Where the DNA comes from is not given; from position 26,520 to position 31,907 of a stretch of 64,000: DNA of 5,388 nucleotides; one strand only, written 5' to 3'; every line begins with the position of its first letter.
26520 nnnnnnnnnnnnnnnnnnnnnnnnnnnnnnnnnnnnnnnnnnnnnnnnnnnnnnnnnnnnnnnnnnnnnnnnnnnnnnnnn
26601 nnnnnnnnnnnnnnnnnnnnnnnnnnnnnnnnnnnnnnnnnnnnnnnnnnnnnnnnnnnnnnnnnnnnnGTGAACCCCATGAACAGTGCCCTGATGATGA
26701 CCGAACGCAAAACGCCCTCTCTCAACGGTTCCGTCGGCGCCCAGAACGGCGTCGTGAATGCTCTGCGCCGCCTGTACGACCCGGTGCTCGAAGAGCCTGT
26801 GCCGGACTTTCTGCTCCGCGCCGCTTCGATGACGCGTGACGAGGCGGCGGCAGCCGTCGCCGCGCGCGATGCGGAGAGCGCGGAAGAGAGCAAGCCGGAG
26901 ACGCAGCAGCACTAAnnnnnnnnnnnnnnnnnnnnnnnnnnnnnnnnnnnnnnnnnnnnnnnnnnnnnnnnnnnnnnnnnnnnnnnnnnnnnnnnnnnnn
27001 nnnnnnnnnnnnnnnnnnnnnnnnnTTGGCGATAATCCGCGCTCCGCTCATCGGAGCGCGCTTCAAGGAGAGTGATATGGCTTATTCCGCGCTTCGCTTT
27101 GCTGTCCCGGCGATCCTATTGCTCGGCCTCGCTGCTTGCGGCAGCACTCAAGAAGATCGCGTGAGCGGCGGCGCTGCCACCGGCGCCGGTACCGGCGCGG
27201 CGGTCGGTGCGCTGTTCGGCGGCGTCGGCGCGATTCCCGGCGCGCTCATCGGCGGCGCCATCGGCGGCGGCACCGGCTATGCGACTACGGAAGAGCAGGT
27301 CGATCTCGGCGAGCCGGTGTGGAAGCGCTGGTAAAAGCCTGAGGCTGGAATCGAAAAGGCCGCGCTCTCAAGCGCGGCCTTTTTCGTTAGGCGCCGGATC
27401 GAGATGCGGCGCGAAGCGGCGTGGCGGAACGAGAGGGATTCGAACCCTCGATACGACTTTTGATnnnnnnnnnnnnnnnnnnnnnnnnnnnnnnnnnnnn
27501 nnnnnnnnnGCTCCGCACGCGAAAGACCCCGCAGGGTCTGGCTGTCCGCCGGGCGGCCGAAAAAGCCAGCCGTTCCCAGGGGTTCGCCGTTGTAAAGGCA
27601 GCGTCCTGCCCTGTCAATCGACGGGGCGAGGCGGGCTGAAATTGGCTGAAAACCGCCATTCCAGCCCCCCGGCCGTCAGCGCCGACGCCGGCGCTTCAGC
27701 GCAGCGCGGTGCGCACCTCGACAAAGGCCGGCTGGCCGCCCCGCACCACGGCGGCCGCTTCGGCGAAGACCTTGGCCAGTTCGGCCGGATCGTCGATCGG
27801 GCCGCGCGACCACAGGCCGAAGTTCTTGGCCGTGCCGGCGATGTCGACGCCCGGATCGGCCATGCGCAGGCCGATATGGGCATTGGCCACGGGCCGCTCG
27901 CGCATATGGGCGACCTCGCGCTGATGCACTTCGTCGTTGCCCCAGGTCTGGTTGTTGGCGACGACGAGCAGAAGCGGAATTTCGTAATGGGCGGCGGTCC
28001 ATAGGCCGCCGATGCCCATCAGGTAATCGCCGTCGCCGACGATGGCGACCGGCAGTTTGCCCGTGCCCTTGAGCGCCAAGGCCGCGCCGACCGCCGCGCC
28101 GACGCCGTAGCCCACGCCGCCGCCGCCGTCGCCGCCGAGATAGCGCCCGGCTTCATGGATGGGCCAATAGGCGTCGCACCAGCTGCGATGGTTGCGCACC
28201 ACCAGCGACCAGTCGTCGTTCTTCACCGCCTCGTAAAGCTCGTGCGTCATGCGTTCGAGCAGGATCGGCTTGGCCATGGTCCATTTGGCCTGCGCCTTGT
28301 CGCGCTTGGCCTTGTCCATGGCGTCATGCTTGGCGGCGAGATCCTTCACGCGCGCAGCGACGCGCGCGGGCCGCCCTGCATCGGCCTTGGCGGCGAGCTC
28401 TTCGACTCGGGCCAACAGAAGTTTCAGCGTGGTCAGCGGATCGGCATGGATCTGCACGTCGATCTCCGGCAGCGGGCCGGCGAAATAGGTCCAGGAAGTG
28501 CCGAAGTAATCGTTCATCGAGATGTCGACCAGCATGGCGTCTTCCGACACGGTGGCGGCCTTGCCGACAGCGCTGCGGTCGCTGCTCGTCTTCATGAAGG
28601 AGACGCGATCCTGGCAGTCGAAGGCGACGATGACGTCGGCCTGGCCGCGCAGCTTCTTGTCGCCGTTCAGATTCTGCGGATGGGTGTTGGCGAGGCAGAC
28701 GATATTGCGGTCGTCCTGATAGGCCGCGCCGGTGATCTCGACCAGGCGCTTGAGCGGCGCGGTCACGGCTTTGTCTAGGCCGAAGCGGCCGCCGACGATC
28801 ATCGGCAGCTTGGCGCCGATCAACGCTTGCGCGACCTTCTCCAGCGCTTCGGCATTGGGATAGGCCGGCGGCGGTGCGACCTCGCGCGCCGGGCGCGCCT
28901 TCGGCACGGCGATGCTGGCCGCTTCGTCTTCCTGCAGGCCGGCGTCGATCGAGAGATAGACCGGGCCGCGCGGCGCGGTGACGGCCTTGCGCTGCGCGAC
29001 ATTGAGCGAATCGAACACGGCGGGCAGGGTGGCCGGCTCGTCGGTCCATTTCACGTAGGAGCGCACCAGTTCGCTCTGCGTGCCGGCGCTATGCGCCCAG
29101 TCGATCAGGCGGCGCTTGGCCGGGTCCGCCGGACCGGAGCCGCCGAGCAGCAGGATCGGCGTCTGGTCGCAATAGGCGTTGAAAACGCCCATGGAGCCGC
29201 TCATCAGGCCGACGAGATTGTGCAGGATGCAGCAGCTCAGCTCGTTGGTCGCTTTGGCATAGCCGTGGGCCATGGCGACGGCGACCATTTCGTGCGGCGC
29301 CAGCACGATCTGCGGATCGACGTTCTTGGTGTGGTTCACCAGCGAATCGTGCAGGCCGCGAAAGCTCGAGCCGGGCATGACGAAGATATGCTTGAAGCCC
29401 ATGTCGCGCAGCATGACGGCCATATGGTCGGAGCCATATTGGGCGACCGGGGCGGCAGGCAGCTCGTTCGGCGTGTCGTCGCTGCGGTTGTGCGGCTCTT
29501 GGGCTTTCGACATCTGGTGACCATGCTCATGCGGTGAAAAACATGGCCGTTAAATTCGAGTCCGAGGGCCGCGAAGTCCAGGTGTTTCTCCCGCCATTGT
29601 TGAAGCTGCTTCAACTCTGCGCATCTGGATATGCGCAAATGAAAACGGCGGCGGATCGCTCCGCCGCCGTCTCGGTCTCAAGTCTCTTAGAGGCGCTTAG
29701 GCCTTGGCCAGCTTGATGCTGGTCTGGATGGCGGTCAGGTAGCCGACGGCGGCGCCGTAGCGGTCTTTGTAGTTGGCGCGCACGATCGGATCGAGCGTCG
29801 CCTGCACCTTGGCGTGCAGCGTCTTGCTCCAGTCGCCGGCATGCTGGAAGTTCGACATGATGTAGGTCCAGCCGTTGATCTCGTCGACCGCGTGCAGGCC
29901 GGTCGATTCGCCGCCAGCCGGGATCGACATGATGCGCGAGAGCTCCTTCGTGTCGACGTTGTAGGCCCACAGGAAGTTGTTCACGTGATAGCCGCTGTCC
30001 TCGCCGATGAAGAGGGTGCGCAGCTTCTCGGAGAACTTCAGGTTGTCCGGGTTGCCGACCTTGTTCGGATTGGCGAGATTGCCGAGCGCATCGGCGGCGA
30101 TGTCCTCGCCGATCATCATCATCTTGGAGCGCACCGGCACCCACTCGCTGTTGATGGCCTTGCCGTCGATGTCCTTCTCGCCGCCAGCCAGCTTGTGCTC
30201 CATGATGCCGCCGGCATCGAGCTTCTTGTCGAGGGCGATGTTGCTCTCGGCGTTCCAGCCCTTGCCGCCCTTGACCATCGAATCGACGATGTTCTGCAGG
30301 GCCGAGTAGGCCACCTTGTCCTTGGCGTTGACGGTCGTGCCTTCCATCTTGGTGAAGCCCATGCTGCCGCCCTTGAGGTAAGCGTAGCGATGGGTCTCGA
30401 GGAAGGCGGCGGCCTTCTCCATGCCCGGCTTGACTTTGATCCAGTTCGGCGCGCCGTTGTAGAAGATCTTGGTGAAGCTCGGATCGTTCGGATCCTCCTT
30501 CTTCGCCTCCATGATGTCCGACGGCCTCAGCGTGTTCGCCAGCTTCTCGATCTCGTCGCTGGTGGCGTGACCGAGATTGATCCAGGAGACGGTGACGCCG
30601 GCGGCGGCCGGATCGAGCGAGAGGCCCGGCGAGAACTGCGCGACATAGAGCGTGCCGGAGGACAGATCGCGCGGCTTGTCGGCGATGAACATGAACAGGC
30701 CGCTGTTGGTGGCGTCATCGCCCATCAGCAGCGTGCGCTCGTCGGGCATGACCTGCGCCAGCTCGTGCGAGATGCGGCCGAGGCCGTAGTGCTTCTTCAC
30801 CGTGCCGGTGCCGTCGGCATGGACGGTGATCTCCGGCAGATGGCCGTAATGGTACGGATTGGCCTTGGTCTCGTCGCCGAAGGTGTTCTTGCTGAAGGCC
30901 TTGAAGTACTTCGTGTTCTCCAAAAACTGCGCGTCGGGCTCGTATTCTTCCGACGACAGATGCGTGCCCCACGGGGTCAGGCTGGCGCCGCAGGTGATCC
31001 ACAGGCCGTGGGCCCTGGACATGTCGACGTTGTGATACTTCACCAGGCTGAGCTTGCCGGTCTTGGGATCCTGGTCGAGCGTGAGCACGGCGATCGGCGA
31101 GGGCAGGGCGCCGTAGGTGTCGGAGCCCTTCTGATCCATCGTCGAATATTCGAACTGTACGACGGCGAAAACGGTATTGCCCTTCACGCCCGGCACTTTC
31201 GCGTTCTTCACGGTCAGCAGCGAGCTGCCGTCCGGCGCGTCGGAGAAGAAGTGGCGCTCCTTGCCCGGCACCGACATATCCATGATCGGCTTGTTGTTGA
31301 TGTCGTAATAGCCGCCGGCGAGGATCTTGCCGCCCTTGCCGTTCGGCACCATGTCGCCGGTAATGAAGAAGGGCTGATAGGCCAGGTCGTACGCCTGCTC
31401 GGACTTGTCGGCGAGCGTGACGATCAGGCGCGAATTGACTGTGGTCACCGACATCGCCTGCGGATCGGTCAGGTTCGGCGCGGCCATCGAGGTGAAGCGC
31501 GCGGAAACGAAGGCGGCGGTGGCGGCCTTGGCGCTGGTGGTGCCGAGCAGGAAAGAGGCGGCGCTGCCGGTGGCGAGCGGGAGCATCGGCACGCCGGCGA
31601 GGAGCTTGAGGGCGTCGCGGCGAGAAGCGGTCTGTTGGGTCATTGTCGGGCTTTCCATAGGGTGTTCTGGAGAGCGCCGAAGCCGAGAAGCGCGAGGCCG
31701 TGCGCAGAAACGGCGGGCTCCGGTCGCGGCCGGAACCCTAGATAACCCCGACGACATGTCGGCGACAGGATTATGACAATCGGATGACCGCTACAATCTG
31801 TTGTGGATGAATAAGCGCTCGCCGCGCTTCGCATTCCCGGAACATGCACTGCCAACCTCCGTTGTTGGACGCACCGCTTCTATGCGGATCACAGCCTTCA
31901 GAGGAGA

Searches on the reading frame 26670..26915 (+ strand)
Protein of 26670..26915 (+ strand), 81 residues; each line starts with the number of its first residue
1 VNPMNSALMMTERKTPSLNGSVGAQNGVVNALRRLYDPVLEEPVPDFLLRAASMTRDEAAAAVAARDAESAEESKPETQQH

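Call 17: search_protein_families(library=pfam, proteins=[window:26670-26915:+])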
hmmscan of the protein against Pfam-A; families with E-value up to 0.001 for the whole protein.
window:26670-26915:+ (81 aa): 1 family
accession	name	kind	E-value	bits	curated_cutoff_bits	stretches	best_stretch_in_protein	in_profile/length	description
PF18557.6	NepR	-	4.7e-05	23.4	25.7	1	32-47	8-23/35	Anti-sigma factor NepR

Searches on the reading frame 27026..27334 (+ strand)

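Call 17: search_protein_families(library=pfam, proteins=[window:27026-27334:+])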
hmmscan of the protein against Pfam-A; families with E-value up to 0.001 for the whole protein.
window:27026-27334:+ (102 aa): 3 families
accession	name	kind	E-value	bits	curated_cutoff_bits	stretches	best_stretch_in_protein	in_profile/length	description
PF13441.11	Gly-zipper_YMGG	-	6.4e-06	26.2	28.9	1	47-86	4-41/45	YMGG-like Gly-zipper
PF21724.2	DUF6861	-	9.7e-06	25.6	28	1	46-84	43-81/194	Family of unknown function (DUF6861)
PF13488.11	Gly-zipper_Omp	-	2.5e-05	24.5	25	1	48-91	1-46/46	Glycine zipper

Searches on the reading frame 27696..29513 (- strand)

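Call 17: search_protein_families(library=pfam, proteins=[window:27696-29513:-])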
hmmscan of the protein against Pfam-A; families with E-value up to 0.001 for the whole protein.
window:27696-29513:- (605 aa): 2 families
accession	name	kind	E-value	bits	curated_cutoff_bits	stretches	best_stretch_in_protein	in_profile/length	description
PF02776.23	TPP_enzyme_N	-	3.4e-26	91.8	26.8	1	27-133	3-106/119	Thiamine pyrophosphate enzyme, N-terminal TPP binding domain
PF02775.26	TPP_enzyme_C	-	6.9e-23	81.6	21.9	1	441-600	4-151/151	Thiamine pyrophosphate enzyme, C-terminal TPP binding domain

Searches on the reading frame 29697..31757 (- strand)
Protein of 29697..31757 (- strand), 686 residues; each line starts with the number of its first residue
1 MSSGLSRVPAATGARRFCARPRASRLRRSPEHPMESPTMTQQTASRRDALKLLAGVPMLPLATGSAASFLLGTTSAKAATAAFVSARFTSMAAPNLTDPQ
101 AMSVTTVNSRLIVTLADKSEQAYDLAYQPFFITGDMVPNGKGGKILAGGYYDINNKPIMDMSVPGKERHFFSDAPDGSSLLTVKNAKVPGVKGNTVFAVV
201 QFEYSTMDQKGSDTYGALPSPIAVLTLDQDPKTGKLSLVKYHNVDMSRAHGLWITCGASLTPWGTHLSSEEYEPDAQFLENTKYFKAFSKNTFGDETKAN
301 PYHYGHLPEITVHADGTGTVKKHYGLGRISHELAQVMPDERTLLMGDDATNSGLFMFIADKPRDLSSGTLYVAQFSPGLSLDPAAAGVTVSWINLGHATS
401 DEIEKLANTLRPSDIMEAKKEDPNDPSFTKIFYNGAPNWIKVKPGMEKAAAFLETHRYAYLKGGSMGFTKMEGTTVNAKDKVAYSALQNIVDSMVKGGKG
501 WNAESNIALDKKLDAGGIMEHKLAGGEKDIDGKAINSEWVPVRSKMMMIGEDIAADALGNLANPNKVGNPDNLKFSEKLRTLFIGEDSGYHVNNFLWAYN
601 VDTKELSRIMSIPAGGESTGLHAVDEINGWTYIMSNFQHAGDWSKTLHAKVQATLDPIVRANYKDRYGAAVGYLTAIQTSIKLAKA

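Call 17: search_protein_families(library=pfam, proteins=[window:29697-31757:-])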
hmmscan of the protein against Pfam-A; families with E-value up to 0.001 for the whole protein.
window:29697-31757:- (686 aa): 1 family
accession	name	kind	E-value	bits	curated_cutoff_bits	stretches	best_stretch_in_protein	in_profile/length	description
PF05787.19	PhoX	-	6.6e-20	72.2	24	1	238-592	146-452/515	Alkaline phosphatase PhoX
